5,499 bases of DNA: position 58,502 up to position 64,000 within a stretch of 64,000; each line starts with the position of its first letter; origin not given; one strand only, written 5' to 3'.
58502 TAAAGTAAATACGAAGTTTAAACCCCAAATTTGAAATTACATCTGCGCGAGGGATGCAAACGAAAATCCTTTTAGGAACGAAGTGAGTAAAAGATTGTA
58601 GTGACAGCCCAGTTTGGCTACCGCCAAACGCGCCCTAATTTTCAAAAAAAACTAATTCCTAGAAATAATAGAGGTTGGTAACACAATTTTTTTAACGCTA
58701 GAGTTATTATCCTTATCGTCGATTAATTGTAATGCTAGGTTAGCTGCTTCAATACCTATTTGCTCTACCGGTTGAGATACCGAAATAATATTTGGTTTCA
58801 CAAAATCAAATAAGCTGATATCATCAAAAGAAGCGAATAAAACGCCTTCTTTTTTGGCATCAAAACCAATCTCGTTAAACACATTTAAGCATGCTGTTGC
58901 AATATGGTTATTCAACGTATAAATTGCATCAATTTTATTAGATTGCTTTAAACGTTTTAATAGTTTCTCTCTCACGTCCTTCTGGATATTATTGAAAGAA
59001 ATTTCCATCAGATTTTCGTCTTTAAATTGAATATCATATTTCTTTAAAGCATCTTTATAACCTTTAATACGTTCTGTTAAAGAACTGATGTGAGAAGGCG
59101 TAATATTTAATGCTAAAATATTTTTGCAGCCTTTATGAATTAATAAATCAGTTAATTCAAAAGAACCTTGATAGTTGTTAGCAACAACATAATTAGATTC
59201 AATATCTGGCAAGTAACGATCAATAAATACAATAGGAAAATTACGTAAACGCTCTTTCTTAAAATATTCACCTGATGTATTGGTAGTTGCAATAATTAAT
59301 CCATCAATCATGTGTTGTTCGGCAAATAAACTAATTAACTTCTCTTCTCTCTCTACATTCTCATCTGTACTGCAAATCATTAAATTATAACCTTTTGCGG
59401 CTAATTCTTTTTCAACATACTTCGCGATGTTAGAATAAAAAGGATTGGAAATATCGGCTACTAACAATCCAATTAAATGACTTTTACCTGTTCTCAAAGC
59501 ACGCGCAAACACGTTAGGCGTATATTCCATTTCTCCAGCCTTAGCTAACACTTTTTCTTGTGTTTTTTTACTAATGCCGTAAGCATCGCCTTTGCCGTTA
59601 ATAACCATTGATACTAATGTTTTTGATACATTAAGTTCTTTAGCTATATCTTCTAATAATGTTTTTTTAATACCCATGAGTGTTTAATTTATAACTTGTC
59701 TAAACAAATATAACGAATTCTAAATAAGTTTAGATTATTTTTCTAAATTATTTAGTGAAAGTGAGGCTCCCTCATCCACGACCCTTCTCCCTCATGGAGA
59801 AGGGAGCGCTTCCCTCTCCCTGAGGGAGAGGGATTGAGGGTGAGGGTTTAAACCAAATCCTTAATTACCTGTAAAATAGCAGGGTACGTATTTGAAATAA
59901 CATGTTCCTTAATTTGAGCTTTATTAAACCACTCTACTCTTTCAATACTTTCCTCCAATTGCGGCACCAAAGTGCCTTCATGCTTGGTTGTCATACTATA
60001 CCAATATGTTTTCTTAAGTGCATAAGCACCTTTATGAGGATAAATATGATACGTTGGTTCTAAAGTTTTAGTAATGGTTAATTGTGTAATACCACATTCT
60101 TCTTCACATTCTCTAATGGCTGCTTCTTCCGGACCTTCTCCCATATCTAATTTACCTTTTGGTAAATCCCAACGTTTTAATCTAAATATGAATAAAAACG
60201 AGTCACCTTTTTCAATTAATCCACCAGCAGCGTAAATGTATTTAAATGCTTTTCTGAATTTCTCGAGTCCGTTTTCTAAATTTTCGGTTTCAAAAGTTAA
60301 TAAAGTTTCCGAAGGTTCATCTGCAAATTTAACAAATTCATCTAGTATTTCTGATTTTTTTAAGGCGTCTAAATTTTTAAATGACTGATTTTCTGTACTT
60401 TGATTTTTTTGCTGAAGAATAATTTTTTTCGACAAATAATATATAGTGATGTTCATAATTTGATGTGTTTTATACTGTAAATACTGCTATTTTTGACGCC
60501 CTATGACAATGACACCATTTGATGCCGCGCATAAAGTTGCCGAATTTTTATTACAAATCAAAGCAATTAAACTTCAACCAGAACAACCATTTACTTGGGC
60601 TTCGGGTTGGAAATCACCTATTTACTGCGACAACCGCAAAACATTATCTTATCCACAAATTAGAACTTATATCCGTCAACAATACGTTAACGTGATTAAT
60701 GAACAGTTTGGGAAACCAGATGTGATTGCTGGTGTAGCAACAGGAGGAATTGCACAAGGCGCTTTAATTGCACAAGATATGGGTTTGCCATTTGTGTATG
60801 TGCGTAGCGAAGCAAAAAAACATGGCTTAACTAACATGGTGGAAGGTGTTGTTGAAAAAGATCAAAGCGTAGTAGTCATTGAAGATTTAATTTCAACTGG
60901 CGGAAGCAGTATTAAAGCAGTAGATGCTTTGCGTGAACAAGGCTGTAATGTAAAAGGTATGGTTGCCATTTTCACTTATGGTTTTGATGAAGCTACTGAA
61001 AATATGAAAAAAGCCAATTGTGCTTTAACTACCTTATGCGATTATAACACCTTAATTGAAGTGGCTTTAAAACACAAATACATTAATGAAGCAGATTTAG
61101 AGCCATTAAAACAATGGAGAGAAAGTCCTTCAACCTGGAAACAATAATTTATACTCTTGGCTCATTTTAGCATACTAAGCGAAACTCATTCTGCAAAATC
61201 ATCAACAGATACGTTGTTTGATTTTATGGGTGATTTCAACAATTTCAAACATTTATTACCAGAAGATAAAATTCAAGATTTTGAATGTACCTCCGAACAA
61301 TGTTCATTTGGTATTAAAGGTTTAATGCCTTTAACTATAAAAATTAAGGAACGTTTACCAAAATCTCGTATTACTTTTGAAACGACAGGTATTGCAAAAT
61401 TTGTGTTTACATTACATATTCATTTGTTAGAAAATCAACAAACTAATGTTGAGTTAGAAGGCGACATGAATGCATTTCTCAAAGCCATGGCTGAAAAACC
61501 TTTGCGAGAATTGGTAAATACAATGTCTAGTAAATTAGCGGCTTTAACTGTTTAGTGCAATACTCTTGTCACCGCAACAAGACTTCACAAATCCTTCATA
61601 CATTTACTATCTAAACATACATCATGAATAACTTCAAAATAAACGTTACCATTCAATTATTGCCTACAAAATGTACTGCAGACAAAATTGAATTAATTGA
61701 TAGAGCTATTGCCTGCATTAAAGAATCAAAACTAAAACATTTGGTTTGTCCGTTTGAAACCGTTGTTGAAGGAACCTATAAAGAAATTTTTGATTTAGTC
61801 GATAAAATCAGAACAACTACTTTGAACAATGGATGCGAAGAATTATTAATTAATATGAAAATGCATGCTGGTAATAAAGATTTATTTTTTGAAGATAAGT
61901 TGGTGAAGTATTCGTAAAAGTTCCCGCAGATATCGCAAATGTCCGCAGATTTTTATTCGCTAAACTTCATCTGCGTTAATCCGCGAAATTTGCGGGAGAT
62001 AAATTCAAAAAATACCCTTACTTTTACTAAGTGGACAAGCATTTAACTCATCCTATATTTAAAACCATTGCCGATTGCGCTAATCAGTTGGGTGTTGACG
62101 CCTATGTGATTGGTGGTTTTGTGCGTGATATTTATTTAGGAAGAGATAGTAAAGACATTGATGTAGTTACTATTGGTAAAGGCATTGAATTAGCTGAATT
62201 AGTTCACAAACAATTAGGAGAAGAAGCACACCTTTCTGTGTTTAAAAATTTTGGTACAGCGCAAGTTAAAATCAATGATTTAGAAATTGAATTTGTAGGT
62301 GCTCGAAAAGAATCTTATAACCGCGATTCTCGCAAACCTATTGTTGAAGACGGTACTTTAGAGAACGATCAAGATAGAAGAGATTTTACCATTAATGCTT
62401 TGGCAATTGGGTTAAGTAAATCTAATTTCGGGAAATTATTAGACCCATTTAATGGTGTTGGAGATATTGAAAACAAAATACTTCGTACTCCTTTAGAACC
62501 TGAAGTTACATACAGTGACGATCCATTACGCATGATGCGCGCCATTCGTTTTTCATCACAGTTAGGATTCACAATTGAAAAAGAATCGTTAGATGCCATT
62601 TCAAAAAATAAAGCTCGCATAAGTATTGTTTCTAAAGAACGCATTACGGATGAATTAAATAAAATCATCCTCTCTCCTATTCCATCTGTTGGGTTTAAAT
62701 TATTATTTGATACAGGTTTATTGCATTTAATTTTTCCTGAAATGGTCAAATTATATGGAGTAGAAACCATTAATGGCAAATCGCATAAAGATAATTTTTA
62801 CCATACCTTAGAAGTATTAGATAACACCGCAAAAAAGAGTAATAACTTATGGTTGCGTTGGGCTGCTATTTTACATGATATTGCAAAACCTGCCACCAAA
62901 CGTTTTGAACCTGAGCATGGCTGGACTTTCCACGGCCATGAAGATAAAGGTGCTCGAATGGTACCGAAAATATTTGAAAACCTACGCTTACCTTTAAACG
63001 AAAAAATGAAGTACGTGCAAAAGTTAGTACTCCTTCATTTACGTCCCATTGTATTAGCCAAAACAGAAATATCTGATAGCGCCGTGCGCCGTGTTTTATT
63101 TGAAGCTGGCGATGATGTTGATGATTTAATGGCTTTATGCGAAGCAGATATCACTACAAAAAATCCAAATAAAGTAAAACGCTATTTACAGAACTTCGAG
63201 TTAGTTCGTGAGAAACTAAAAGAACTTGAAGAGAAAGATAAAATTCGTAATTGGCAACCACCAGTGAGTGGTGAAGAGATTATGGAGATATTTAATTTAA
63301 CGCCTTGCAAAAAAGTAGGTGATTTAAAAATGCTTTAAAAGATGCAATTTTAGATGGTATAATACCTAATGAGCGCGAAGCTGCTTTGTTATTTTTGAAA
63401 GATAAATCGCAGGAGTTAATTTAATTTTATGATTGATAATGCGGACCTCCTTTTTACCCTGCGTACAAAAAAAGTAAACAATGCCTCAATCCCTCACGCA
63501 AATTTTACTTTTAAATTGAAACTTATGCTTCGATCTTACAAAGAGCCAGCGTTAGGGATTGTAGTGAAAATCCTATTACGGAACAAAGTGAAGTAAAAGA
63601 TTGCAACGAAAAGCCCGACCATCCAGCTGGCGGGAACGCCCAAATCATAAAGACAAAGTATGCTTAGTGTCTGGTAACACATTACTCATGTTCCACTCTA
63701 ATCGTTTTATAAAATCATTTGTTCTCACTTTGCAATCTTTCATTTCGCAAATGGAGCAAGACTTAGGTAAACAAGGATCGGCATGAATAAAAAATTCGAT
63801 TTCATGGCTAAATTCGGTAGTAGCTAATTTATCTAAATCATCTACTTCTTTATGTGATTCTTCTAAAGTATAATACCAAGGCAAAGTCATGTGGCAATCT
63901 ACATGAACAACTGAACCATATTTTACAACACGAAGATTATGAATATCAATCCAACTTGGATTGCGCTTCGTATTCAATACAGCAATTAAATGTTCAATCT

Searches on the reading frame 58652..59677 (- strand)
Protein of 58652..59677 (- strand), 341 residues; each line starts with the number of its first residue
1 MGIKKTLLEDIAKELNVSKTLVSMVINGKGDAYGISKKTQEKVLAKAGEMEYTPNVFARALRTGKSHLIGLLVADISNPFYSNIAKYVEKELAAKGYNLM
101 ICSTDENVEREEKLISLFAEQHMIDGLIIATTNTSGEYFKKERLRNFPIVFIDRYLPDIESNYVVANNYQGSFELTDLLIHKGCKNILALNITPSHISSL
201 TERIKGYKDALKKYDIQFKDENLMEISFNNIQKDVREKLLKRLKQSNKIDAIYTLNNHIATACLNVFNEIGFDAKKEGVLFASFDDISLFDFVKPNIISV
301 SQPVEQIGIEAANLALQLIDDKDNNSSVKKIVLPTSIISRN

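Call 22: find_encoding_contigs(protein=window:58652-59677:-, flank=10000, max_places=8)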
Protein window:58652-59677:- (341 aa): no gene with exactly this product is on record in the collection.

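Call 23: search_protein_families(library=pfam, proteins=[window:58652-59677:-])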
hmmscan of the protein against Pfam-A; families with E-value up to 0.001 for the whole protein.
window:58652-59677:- (341 aa): 4 families
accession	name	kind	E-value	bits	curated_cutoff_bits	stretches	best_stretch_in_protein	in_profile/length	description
PF00532.27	Peripla_BP_1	-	9.4e-26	91.3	22.2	1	67-330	2-272/281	Periplasmic binding proteins and sugar binding domain of LacI family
PF13377.12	Peripla_BP_3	-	2e-13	51.2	26.5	1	177-340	2-164/167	Periplasmic binding protein-like domain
PF13407.12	Peripla_BP_4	-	2.1e-13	50.9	35.1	1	69-322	1-257/258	Periplasmic binding protein domain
PF00356.27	LacI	-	3.2e-09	36.9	27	1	8-55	2-46/46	Bacterial regulatory proteins, lacI family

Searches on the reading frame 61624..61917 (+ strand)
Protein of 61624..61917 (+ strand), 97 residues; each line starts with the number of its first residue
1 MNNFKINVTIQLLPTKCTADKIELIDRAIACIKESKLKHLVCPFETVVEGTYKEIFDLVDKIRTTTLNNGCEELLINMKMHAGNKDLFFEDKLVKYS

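Call 84: find_encoding_contigs(protein=window:61624-61917:+, flank=10000, max_places=8)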
Protein window:61624-61917:+ (97 aa): 23 contigs read that carry it; 8 places shown.
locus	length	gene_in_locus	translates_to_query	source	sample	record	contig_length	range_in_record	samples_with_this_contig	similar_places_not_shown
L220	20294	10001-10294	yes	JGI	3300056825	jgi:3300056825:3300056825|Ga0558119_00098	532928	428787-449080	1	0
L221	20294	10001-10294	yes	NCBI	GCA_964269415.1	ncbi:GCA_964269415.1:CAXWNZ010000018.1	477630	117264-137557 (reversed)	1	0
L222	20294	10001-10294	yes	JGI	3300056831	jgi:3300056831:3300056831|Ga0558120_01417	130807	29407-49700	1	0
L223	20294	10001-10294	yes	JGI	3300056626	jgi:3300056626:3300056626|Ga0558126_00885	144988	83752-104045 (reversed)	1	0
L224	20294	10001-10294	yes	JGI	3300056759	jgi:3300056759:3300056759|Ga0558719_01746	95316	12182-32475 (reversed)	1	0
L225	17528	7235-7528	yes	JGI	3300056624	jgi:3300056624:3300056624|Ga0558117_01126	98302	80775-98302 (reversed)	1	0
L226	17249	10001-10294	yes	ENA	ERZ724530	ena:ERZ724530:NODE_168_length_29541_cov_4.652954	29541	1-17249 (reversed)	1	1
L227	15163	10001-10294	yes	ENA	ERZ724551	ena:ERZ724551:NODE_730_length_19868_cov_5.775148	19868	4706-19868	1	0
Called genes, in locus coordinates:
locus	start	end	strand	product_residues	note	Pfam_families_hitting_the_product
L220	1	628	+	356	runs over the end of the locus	PF03462:PCRF, PF00472:RF-1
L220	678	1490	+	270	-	PF00215:OMPdecase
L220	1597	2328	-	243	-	PF00912:Transgly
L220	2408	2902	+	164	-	PF08534:Redoxin, PF00578:AhpC-TSA, PF00085:Thioredoxin (weak), PF13098:Thioredoxin_2, PF13905:Thioredoxin_8 (weak)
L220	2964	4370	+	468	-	PF02878:PGM_PMM_I, PF02879:PGM_PMM_II, PF02880:PGM_PMM_III, PF00408:PGM_PMM_IV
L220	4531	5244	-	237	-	PF02517:Rce1-like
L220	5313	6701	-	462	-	PF00890:FAD_binding_2 (weak), PF01266:DAO (faint), PF07992:Pyr_redox_2, PF12831:FAD_oxidored (weak), PF13738:Pyr_redox_3, PF00070:Pyr_redox, PF02737:3HCDH_N (weak), PF02852:Pyr_redox_dim, +4 more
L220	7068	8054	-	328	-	PF00356:LacI, PF00532:Peripla_BP_1, PF13407:Peripla_BP_4, PF13377:Peripla_BP_3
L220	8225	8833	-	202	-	PF00293:NUDIX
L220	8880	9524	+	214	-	PF00156:Pribosyltran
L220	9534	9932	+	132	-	-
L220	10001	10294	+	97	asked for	PF01910:Thiamine_BP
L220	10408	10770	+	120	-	PF01743:PolyA_pol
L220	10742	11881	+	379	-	PF01743:PolyA_pol (weak), PF12627:PolyA_pol_RNAbd, PF01966:HD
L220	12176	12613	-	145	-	PF16916:ZT_dimer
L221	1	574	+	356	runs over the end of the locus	PF03462:PCRF, PF00472:RF-1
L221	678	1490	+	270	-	PF00215:OMPdecase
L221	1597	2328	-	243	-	PF00912:Transgly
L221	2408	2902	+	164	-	PF08534:Redoxin, PF00578:AhpC-TSA, PF00085:Thioredoxin (weak), PF13098:Thioredoxin_2, PF13905:Thioredoxin_8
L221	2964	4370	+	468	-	PF02878:PGM_PMM_I, PF02879:PGM_PMM_II, PF02880:PGM_PMM_III, PF00408:PGM_PMM_IV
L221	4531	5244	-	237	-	PF02517:Rce1-like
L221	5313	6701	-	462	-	PF00890:FAD_binding_2 (weak), PF01266:DAO (faint), PF07992:Pyr_redox_2, PF12831:FAD_oxidored (weak), PF13738:Pyr_redox_3, PF00070:Pyr_redox, PF02737:3HCDH_N (weak), PF02852:Pyr_redox_dim, +4 more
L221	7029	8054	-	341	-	PF00356:LacI, PF00532:Peripla_BP_1, PF13407:Peripla_BP_4, PF13377:Peripla_BP_3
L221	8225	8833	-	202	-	PF00293:NUDIX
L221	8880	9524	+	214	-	PF00156:Pribosyltran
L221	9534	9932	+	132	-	-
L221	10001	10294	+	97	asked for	PF01910:Thiamine_BP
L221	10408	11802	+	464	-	PF01743:PolyA_pol, PF12627:PolyA_pol_RNAbd, PF01966:HD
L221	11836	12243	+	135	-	-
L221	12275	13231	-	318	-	PF01545:Cation_efflux, PF16916:ZT_dimer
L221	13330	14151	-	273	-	-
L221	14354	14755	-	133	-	-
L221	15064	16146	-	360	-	PF01757:Acyl_transf_3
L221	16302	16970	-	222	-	-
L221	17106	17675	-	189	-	PF04367:DUF502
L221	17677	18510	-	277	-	PF01218:Coprogen_oxidas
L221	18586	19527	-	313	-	PF01094:ANF_receptor (weak), PF13458:Peripla_BP_6 (faint)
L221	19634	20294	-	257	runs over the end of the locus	PF01476:LysM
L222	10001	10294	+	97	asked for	PF01910:Thiamine_BP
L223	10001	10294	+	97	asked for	PF01910:Thiamine_BP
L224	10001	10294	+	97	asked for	PF01910:Thiamine_BP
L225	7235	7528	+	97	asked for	PF01910:Thiamine_BP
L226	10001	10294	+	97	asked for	PF01910:Thiamine_BP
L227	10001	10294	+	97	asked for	PF01910:Thiamine_BP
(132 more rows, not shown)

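Call 93: find_homologous_proteins(query=L221:11836-12243:+, max_evalue=0.001)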
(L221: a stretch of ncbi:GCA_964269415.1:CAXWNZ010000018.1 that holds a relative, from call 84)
Query L221:11836-12243:+ (135 aa): 5 proteins with E <= 0.001 among 26 candidates.
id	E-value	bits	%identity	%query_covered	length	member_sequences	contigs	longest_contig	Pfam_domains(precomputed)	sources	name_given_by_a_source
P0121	1.1e-78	280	98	100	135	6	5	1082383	-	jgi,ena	jgi:hypothetical protein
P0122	2.2e-71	256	89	99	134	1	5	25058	-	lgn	-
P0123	5.5e-60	220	77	100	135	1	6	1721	-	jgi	jgi:hypothetical protein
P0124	6.3e-57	210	76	98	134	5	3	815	-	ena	-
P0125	6.3e-56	206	74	98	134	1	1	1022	-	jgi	-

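Call 94: find_encoding_contigs(protein=P0123, flank=3000, max_places=3)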
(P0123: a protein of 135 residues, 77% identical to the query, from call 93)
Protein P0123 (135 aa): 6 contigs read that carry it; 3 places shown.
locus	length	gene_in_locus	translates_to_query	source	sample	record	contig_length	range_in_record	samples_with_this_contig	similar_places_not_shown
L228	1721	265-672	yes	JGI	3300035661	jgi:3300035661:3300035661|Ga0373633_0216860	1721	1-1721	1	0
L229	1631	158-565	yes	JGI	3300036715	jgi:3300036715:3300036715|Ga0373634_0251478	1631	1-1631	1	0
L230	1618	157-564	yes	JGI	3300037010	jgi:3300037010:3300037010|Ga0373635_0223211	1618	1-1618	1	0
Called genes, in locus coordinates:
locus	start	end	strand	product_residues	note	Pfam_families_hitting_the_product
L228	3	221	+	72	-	?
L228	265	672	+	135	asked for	-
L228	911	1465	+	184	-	-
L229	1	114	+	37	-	?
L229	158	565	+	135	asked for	-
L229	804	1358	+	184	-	-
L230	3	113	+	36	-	?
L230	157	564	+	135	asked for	-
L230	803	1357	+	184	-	-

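Call 95: find_encoding_contigs(protein=P0122, flank=3000, max_places=2)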
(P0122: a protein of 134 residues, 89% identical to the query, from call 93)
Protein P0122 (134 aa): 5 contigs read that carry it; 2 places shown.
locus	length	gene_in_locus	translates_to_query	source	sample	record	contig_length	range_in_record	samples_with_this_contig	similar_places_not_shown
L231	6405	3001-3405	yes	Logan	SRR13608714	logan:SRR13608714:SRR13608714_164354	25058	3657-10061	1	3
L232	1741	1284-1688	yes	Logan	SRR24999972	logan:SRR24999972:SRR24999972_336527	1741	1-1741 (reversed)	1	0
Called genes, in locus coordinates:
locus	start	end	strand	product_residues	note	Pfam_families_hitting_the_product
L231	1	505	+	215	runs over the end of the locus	PF00156:Pribosyltran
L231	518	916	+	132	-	-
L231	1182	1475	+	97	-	PF01910:Thiamine_BP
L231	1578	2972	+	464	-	PF01743:PolyA_pol, PF12627:PolyA_pol_RNAbd, PF01966:HD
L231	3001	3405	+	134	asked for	-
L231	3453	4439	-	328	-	PF01545:Cation_efflux, PF16916:ZT_dimer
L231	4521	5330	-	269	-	-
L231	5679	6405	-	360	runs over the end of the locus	PF01757:Acyl_transf_3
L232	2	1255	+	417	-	?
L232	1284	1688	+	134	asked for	-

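Call 96: find_encoding_contigs(protein=P0125, flank=3000, max_places=2)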
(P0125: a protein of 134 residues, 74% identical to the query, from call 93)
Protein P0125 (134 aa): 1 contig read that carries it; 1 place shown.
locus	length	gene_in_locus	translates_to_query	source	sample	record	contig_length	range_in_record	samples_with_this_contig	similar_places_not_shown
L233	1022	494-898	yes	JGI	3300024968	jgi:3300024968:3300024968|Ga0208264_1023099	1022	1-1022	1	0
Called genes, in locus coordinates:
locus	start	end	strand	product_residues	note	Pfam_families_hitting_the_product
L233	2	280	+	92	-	?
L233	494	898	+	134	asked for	-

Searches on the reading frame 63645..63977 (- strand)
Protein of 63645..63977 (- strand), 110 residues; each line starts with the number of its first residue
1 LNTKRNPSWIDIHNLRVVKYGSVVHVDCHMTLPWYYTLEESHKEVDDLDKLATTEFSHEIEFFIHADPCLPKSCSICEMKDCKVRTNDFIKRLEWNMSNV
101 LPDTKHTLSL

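Call 32: search_protein_families(library=pfam, proteins=[window:63645-63977:-], max_evalue=0.01)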
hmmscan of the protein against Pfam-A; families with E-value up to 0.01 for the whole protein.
window:63645-63977:- (110 aa): 1 family
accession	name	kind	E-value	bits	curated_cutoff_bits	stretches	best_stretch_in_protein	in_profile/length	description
PF16916.11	ZT_dimer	-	6.2e-09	36.2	26.7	1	7-69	17-78/78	Dimerisation domain of Zinc Transporter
